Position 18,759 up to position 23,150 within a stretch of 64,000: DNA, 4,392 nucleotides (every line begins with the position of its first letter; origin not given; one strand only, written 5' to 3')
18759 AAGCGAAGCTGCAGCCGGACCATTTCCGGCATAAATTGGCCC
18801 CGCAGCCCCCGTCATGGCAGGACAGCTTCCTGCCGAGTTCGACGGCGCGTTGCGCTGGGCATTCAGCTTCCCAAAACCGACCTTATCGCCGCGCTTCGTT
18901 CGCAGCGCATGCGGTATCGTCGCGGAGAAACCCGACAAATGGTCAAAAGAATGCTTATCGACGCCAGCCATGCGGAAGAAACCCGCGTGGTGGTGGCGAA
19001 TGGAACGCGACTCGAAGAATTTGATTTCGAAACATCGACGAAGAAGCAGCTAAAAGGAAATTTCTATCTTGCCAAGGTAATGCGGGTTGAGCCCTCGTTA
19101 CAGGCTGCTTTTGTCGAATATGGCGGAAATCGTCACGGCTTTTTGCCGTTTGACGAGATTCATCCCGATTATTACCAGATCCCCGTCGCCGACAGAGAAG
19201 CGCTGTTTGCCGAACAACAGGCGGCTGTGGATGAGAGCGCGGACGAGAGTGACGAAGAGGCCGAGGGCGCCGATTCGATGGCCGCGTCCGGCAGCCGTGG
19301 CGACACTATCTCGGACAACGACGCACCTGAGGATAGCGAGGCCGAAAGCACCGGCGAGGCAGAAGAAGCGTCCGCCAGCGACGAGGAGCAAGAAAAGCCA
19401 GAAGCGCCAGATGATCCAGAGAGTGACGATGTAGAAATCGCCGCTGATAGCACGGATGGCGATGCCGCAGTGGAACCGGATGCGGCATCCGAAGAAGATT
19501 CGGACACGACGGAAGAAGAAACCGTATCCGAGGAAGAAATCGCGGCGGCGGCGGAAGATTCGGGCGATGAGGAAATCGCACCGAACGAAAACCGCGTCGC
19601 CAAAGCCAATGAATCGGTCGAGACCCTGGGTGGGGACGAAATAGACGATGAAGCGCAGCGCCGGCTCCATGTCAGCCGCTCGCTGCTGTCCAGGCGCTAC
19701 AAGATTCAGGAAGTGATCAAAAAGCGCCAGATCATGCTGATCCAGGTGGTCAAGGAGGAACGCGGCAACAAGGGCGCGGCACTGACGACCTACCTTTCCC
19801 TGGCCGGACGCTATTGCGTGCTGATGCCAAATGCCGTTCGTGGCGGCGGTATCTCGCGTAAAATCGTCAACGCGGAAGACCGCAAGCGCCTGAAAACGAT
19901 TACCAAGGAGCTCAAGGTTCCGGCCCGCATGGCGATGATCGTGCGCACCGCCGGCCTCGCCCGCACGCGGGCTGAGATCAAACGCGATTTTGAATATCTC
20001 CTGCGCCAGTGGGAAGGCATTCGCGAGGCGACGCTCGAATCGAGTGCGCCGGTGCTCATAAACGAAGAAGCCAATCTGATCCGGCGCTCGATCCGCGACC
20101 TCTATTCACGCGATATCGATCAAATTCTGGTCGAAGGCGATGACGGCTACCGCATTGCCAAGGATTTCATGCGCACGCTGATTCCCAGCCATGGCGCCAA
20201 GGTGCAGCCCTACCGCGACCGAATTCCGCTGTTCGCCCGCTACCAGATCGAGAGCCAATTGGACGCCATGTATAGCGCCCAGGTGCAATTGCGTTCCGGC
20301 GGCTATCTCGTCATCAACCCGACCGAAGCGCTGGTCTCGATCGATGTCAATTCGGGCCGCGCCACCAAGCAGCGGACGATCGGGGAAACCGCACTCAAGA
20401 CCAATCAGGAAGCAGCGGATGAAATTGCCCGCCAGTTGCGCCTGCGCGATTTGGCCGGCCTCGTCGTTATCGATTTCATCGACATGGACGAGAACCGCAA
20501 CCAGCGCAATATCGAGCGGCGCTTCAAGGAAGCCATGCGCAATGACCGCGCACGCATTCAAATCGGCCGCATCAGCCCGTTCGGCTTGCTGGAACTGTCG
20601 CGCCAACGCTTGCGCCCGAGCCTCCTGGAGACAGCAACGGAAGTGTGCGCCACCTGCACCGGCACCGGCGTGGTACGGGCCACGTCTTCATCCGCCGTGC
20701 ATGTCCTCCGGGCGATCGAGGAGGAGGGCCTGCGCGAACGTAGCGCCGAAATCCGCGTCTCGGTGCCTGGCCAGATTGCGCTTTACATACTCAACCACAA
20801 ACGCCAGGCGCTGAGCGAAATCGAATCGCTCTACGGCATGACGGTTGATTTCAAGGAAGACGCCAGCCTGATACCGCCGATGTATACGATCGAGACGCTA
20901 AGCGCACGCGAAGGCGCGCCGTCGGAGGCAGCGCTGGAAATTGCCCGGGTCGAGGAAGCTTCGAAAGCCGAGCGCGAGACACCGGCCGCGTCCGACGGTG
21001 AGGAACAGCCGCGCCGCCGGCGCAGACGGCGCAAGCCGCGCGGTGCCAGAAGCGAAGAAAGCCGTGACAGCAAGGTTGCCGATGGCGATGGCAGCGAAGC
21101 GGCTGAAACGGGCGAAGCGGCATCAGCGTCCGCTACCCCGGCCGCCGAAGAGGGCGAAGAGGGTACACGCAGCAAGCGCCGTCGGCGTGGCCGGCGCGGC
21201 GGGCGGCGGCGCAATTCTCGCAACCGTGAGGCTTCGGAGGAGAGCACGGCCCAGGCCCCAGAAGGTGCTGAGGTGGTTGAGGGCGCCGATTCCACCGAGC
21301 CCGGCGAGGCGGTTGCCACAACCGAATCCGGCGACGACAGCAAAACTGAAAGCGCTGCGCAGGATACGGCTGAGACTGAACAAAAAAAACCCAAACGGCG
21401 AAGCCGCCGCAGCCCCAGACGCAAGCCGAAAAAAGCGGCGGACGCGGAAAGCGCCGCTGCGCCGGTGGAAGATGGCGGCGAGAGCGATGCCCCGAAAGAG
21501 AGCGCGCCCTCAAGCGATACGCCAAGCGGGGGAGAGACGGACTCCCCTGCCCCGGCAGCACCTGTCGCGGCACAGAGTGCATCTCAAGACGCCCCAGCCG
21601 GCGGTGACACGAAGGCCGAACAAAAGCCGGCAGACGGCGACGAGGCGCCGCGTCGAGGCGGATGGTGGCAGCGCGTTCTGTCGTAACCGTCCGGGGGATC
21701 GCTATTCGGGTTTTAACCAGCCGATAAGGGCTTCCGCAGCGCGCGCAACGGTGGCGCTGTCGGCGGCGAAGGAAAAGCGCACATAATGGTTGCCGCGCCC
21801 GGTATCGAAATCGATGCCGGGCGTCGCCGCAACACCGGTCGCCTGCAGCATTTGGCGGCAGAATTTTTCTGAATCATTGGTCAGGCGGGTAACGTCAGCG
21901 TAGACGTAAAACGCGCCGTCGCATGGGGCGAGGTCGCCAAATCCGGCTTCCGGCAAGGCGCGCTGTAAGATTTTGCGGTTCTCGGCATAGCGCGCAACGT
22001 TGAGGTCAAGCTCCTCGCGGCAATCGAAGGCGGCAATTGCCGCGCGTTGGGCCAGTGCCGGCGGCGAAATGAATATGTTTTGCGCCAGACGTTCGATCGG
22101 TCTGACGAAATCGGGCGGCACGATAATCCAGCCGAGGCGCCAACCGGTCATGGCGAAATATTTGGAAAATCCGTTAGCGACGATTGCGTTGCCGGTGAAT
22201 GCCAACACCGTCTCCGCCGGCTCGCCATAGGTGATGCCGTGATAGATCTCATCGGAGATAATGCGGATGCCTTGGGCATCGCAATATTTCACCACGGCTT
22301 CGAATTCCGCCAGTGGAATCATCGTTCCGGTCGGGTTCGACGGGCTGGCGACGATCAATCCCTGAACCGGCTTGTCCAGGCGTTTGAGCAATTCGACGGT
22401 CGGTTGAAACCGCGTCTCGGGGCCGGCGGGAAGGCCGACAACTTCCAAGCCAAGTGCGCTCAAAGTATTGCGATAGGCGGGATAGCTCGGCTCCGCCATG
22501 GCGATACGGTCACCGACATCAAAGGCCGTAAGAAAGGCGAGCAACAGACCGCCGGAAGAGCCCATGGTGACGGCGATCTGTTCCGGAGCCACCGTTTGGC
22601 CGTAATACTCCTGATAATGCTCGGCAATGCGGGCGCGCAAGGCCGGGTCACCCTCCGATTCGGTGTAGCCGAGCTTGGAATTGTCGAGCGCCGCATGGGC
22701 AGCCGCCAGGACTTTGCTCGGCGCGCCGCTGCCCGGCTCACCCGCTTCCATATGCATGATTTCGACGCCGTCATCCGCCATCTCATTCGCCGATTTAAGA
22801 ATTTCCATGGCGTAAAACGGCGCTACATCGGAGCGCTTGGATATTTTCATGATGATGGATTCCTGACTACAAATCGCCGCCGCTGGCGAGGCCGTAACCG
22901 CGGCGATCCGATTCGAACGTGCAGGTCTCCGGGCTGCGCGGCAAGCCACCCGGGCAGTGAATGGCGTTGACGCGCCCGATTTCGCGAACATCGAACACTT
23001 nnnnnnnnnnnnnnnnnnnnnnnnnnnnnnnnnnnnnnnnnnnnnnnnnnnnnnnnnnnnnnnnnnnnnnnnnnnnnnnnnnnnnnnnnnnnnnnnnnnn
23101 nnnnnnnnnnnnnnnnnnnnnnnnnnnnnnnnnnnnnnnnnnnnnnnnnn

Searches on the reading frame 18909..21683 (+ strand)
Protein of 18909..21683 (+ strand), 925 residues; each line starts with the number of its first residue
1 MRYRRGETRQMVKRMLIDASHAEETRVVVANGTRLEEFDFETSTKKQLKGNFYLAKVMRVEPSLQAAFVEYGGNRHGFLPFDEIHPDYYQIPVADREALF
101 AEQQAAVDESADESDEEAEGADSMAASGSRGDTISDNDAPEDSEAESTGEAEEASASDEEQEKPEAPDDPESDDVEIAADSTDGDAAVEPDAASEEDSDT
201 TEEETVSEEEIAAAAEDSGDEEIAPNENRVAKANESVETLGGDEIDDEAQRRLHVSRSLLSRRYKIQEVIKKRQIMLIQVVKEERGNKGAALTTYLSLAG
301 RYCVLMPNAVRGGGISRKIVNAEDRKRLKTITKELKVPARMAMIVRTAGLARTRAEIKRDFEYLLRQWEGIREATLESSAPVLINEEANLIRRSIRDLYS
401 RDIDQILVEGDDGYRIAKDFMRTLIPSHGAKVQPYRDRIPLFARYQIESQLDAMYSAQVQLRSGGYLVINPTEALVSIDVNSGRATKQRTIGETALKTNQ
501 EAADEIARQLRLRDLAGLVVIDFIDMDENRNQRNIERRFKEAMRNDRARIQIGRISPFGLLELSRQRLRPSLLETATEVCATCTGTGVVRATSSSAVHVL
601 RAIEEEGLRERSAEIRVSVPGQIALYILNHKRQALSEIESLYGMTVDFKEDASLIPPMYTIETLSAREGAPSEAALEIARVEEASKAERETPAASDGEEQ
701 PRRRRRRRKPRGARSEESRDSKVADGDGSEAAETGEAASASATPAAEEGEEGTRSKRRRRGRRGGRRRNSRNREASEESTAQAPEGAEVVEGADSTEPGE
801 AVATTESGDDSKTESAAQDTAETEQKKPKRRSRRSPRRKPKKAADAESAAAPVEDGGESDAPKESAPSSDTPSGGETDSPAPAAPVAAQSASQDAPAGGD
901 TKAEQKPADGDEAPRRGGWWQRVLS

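Call 40: search_protein_families(library=pfam, proteins=[window:18909-21683:+], max_evalue=0.0001)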
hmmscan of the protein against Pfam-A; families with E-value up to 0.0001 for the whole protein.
window:18909-21683:+ (925 aa): 2 families
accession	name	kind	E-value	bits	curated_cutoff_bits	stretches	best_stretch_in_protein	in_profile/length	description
PF10150.14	RNase_E_G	-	1.4e-96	323.5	25.5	1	297-567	1-269/270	Ribonuclease E/G family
PF20833.2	RNase_E_G_Thio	-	9.1e-28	96.7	26.8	1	579-663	1-85/86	RNase E/G, Thioredoxin-like domain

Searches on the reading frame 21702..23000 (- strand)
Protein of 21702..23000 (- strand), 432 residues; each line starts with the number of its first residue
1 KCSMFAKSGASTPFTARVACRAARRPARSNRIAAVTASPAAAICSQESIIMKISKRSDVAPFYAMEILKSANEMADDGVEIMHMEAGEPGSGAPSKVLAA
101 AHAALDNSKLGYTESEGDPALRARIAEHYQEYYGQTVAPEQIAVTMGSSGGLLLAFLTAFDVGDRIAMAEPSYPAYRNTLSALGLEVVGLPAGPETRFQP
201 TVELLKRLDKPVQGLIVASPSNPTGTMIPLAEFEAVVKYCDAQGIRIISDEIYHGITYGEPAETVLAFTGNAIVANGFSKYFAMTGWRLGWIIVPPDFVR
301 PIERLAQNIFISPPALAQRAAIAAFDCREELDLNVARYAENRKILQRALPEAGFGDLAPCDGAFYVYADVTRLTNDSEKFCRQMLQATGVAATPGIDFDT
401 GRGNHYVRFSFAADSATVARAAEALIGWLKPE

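Call 40: search_protein_families(library=pfam, proteins=[window:21702-23000:-], max_evalue=0.0001)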
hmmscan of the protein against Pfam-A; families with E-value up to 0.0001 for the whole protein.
window:21702-23000:- (432 aa): 1 family
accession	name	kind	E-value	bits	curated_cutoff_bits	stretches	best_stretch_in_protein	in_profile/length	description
PF00155.27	Aminotran_1_2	-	8.8e-58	196.6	19.7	1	81-425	3-361/361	Aminotransferase class I and II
